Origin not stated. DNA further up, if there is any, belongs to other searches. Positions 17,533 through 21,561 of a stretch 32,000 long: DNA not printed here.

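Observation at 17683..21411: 1242-aa GT-C-like membrane protein with lectin-like ectodomains and a second, C-terminal anchor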

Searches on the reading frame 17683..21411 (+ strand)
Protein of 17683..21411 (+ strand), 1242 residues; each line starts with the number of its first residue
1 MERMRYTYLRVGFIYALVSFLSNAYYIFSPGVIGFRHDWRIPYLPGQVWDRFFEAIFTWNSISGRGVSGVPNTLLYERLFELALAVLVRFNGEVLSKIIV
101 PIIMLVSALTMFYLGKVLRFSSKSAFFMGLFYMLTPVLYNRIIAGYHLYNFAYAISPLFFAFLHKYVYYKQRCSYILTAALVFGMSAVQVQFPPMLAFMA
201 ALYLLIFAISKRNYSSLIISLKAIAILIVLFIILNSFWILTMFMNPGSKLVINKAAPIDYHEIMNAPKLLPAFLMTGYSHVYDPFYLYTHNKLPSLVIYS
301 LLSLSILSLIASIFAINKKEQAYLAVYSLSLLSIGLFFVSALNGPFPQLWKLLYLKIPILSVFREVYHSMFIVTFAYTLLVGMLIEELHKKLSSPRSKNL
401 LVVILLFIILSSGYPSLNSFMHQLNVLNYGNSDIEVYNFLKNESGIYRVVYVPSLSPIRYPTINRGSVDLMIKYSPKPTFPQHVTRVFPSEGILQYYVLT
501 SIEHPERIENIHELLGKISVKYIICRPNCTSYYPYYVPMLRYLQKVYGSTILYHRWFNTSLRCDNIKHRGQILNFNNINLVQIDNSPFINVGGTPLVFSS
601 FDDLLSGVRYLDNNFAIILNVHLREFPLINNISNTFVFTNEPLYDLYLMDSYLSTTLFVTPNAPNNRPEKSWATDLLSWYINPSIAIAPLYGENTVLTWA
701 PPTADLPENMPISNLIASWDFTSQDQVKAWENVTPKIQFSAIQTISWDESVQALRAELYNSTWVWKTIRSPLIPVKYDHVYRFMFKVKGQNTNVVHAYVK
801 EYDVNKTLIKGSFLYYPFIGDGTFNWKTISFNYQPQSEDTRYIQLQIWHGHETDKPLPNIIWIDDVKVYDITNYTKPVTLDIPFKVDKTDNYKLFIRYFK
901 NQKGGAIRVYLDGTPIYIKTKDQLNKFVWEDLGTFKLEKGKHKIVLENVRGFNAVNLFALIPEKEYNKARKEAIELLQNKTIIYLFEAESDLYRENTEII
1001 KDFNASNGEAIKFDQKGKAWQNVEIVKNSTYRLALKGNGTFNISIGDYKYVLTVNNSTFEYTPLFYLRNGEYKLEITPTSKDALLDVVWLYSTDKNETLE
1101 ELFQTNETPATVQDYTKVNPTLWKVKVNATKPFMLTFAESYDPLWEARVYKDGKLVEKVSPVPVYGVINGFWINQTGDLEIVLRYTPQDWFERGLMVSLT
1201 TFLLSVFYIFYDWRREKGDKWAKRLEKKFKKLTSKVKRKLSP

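Call 3: search_protein_families(library=pfam, proteins=[window:17683-21411:+], max_evalue=0.1)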
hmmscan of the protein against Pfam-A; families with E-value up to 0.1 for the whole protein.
window:17683-21411:+ (1242 aa): 3 families
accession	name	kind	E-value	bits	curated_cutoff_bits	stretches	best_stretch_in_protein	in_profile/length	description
PF02471.22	OspE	-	0.044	14.4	25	0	916-989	6-77/107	Borrelia outer surface protein E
PF10131.15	PTPS_related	-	0.075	11.9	26.4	0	97-422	27-312/621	6-pyruvoyl-tetrahydropterin synthase related domain; membrane protein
PF03079.20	ARD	-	0.097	13.3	27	0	993-1054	57-119/157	ARD/ARD' family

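Call 4: search_protein_families(library=ncbifam, proteins=[window:17683-21411:+], max_evalue=0.1)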
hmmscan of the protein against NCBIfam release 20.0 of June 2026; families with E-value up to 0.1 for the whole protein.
window:17683-21411:+ (1242 aa): 0 families

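Call 5: search_solved_structures(query=window:17683-21411:+, max_evalue=10)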
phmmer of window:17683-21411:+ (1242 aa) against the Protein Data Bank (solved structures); distinct sequences matched with E-value up to 10: 3.
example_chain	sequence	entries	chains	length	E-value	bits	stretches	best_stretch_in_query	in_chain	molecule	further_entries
3ngh_A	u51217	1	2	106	0.38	11.7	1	888-977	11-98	PDZ domain-containing protein 1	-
4f8k_A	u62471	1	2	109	0.4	11.6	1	888-977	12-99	Na(+)/H(+) exchange regulatory cofactor NHE-RF3, Prostacyclin receptor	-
2edz_A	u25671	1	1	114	0.49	11.3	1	888-977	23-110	PDZ domain-containing protein 1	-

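Call 6: find_homologous_proteins(query=window:17683-21411:+, max_evalue=0.001)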
Query window:17683-21411:+ (1242 aa): 13 proteins with E <= 0.001 among 8000 candidates.
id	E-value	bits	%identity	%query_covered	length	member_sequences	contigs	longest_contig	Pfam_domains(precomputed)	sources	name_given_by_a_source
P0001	0.0e+0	2812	100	99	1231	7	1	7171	-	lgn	-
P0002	0.0e+0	2673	100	95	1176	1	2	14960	-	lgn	-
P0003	0.0e+0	2009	71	98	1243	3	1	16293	-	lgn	-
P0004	0.0e+0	1577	68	82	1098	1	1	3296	PF10131.16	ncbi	ncbi:MAG: hypothetical protein DRJ64_07420, partial [Thermoprotei archaeon]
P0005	0.0e+0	1438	53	99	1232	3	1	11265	-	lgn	-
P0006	0.0e+0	1317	49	86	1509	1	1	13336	PF02018.24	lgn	-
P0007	1.2e-283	962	49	73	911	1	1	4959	-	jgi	-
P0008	1.9e-232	793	49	48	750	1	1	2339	-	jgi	jgi:hypothetical protein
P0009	8.2e-112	393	30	52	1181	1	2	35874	PF02018.24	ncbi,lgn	-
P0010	2.1e-46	177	26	45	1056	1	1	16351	-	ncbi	-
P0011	5.5e-16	76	25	26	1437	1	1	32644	-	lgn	-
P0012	1.0e-5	42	30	10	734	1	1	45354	PF11847.14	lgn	-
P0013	2.7e-5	40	33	8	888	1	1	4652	-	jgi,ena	-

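Call 11: search_protein_families(library=pfam, proteins=[P0003, P0005, P0006, P0009, P0010, P0011, P0012, P0013], max_evalue=0.01)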
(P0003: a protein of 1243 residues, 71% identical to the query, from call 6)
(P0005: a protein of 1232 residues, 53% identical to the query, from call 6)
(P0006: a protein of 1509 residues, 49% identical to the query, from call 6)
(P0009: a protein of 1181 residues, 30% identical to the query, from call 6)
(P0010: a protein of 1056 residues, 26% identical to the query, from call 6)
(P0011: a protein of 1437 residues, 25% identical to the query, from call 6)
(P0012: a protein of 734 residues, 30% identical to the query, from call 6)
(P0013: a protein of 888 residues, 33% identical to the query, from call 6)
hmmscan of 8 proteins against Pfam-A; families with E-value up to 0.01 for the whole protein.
P0003 (1243 aa): 0 families

P0005 (1232 aa): 2 families
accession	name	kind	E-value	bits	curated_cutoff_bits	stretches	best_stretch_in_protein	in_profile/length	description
PF25275.1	Golvesin_C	-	0.0016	19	31.6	0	868-933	47-115/132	Golvesin C-terminal domain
PF22637.2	CBM_4_9_1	-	0.0032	18.2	27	1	709-835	20-136/148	BppA domain 1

P0006 (1509 aa): 1 family
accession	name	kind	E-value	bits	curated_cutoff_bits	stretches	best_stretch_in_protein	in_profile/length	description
PF02018.23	CBM_4_9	-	3.8e-09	37.5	25.9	1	1070-1205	2-132/136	Carbohydrate binding domain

P0009 (1181 aa): 1 family
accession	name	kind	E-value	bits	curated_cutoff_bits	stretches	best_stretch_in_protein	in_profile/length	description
PF02018.23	CBM_4_9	-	1.8e-06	28.8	25.9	1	882-1007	3-127/136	Carbohydrate binding domain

P0010 (1056 aa): 0 families

P0011 (1437 aa): 0 families

P0012 (734 aa): 1 family
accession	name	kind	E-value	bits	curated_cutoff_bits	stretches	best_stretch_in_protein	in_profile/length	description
PF11847.13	GT-C_AftD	-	1.3e-09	37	26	1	73-596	62-572/661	Alpha-(1->3)-arabinofuranosyltransferase, N-terminal GT-C domain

P0013 (888 aa): 0 families

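Call 13: search_solved_structures(query=A1, max_evalue=10, show_alignments=2)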
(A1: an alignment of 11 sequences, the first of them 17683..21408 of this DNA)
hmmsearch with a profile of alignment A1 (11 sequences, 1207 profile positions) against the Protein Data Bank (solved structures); distinct sequences matched with E-value up to 10: 2.
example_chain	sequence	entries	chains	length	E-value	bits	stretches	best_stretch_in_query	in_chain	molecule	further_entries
4d0q_A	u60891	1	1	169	0.042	14.8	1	715-822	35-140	HYALURONATE LYASE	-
1gui_A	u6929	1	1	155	0.3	12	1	737-838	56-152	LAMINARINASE 16A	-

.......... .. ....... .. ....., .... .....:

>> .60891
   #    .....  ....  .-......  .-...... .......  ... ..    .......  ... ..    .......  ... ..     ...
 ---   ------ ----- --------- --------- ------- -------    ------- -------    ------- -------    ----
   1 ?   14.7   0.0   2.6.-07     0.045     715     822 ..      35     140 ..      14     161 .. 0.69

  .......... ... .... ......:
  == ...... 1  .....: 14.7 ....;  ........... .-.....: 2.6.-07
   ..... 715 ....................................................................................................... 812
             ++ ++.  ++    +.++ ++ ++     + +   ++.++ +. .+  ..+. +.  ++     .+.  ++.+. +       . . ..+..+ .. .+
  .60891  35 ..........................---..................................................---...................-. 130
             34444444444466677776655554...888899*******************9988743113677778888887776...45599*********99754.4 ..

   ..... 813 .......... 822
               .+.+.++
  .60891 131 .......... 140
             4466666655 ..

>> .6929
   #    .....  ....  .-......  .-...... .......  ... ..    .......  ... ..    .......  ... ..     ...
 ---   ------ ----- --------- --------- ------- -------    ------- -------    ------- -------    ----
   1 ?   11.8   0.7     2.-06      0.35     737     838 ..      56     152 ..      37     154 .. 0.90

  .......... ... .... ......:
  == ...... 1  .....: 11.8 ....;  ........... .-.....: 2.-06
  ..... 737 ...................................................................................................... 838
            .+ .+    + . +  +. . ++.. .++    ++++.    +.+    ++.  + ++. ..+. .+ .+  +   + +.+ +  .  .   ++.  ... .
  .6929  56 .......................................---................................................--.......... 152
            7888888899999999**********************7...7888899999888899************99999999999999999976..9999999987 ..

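Call 27: find_encoding_contigs(protein=P0003, flank=10000, max_places=2)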
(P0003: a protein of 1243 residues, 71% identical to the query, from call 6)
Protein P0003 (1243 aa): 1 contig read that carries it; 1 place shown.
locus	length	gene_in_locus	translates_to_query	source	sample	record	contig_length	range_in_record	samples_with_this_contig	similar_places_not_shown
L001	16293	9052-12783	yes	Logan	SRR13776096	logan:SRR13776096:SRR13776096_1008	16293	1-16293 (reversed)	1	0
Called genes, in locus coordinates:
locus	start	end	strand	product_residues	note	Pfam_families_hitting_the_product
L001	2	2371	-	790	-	?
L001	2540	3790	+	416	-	PF01943:Polysacc_synt, PF13440:Polysacc_synt_3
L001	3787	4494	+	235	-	PF00535:Glycos_transf_2, PF13641:Glyco_tranf_2_3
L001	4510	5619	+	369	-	PF13439:Glyco_transf_4, PF20706:GT4-conflict, PF00534:Glycos_transf_1, PF13692:Glyco_trans_1_4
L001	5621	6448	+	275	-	PF13506:Glyco_transf_21 (faint), PF13641:Glyco_tranf_2_3, PF00535:Glycos_transf_2, PF10111:Glyco_tranf_2_2 (weak), PF13632:Glyco_trans_2_3 (weak)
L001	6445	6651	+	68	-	-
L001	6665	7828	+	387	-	PF13439:Glyco_transf_4, PF20706:GT4-conflict (weak), PF00534:Glycos_transf_1, PF13692:Glyco_trans_1_4, PF13524:Glyco_trans_1_2 (weak)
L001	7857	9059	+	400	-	PF04230:PS_pyruv_trans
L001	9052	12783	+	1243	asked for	-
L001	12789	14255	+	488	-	-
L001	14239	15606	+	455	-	PF13231:PMT_2 (weak)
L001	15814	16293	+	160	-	?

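Call 28: find_encoding_contigs(protein=P0009, flank=10000, max_places=2)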
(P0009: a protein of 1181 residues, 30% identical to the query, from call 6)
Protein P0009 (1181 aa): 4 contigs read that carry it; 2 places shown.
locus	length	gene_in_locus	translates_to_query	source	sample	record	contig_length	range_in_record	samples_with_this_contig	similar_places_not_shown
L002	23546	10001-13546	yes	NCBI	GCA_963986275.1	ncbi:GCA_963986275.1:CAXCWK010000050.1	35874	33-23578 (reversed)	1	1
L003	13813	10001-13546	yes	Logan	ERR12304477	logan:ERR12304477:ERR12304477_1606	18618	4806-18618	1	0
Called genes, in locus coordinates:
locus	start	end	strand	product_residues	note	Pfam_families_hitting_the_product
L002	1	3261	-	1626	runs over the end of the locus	PF17957:Big_7 (faint), PF05048:NosD, PF13229:Beta_helix, PF05048:NosD, PF13229:Beta_helix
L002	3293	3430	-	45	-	-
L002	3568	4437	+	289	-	PF13641:Glyco_tranf_2_3, PF00535:Glycos_transf_2, PF10111:Glyco_tranf_2_2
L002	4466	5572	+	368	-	PF13439:Glyco_transf_4, PF13579:Glyco_trans_4_4 (faint), PF20706:GT4-conflict, PF00534:Glycos_transf_1, PF13692:Glyco_trans_1_4, PF13524:Glyco_trans_1_2 (weak)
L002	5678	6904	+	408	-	PF01943:Polysacc_synt, PF13440:Polysacc_synt_3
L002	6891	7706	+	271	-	PF00535:Glycos_transf_2, PF10111:Glyco_tranf_2_2 (weak), PF13641:Glyco_tranf_2_3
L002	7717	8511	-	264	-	PF05050:Methyltransf_21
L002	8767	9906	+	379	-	PF20706:GT4-conflict (faint), PF00534:Glycos_transf_1, PF13692:Glyco_trans_1_4, PF13524:Glyco_trans_1_2 (weak)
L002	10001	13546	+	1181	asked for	PF02018:CBM_4_9 (weak)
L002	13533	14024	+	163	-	-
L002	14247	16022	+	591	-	PF13360:PQQ_2, PF13570:Beta-prop_ACSF4, PF25292:Beta-prop_CGLA (faint), PF13570:Beta-prop_ACSF4, PF13360:PQQ_2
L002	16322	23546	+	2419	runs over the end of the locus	?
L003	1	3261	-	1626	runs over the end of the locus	PF17957:Big_7 (faint), PF05048:NosD, PF13229:Beta_helix, PF05048:NosD, PF13229:Beta_helix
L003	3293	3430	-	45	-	-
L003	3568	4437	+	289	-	PF13641:Glyco_tranf_2_3, PF00535:Glycos_transf_2, PF10111:Glyco_tranf_2_2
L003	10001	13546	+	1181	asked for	PF02018:CBM_4_9 (weak)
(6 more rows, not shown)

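Call 31: search_protein_families(library=pfam, alignment_id=A3, max_evalue=0.01)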
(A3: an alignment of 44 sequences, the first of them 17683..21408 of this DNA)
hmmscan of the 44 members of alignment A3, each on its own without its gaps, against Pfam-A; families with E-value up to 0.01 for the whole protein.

A. member 1, window:17683-21408:+ (1242 aa): 0 families

B. families by the number of members that match (of 44 scanned): 10 families
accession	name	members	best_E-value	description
PF11847.13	GT-C_AftD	11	4.8e-08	Alpha-(1->3)-arabinofuranosyltransferase, N-terminal GT-C domain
PF20176.3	DUF6541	3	1e-07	Family of unknown function (DUF6541)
PF02018.23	CBM_4_9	2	3.5e-06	Carbohydrate binding domain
PF10131.15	PTPS_related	2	0.00044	6-pyruvoyl-tetrahydropterin synthase related domain; membrane protein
PF09101.17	Exotox-A_bind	1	1.4e-05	Exotoxin A binding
PF22637.2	CBM_4_9_1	1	0.00067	BppA domain 1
PF11028.14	TMEM260-like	1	0.0028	Protein O-mannosyl-transferase TMEM260-like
PF13786.12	DUF4179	1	0.0039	Domain of unknown function (DUF4179)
PF25275.1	Golvesin_C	1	0.0079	Golvesin C-terminal domain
PF16871.11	DUF5077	1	0.0084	Domain of unknown function (DUF5077)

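Call 32: search_solved_structures(query=A3, max_evalue=10, show_alignments=3)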
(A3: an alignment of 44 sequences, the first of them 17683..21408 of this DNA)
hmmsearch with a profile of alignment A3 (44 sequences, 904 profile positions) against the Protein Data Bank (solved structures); distinct sequences matched with E-value up to 10: 6.
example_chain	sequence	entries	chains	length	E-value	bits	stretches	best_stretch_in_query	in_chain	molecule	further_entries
7ehg_A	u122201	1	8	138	0.09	14.1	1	675-751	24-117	MiXBM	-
8j3x_A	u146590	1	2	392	0.39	12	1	670-750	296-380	Putative polysaccharide-binding protein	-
8j3y_A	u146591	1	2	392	0.41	12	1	670-750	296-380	Putative polysaccharide-binding protein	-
4m7o_A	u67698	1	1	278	1.2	10.5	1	500-622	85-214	Iron-binding protein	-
6v3p_C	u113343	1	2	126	3.6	8.8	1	555-644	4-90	IgA FC receptor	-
9dm5_A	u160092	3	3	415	4.9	8.4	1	149-246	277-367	Mannosyltransferase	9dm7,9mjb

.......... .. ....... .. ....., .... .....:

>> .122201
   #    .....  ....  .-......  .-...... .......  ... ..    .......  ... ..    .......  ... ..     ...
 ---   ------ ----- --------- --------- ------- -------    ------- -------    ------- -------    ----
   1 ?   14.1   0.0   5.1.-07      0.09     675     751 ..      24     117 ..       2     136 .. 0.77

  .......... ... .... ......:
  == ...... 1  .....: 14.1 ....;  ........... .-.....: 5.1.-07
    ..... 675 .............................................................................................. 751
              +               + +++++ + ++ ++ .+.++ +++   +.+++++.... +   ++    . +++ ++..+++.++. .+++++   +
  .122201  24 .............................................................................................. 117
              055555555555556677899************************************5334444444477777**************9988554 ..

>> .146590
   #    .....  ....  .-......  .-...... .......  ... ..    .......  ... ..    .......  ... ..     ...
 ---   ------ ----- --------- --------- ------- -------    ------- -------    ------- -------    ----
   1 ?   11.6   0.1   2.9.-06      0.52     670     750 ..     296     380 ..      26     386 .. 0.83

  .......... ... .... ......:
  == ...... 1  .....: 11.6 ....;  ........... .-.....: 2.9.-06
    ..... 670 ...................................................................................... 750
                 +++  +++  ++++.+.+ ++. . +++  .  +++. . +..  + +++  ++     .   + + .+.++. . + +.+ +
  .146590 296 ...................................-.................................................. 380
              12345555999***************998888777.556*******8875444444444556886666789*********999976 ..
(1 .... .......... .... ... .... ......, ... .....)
